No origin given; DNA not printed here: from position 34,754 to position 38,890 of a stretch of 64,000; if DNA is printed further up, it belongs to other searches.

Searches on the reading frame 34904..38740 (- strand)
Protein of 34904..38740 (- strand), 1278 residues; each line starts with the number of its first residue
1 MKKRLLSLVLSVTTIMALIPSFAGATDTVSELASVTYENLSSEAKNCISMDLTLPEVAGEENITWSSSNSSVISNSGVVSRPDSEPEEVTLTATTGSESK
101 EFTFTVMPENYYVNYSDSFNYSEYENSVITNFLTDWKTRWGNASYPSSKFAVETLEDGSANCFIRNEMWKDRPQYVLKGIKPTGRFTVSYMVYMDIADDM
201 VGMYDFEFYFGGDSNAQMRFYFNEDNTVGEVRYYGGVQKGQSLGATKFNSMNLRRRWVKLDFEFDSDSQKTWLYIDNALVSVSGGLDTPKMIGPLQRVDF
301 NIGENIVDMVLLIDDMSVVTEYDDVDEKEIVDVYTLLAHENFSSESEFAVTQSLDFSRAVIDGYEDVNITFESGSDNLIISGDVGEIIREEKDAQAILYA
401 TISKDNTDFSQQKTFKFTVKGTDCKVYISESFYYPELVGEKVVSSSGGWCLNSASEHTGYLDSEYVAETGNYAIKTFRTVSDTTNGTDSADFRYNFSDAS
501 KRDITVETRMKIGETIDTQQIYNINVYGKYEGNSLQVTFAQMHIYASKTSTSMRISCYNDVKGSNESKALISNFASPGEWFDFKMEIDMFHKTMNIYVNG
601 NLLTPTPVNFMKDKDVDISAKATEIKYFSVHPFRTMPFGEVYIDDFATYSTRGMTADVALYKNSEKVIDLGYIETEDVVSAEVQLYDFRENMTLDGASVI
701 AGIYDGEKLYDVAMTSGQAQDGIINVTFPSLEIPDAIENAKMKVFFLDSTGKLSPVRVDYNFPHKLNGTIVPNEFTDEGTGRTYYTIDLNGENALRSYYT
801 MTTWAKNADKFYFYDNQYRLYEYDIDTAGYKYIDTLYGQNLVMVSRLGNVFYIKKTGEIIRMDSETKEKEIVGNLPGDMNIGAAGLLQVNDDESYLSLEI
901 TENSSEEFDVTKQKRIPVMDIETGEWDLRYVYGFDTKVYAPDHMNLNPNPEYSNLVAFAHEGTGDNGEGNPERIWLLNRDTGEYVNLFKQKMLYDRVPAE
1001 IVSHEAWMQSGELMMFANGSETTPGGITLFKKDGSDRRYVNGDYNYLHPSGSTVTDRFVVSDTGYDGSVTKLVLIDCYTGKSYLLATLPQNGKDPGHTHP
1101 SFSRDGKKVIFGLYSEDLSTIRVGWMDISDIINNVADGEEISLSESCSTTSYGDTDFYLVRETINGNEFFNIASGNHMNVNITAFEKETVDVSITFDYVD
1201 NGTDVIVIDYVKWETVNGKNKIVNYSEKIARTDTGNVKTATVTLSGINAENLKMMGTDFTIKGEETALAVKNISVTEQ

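Call 63: search_protein_families(library=pfam, proteins=[window:34904-38740:-], max_evalue=0.0001)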
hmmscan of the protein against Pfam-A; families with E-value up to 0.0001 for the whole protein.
window:34904-38740:- (1278 aa): 1 family
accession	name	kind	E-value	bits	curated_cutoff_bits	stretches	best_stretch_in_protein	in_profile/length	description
PF20578.4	aBig_2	-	3e-18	65.8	27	1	40-107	13-87/89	Atrophied bacterial Ig domain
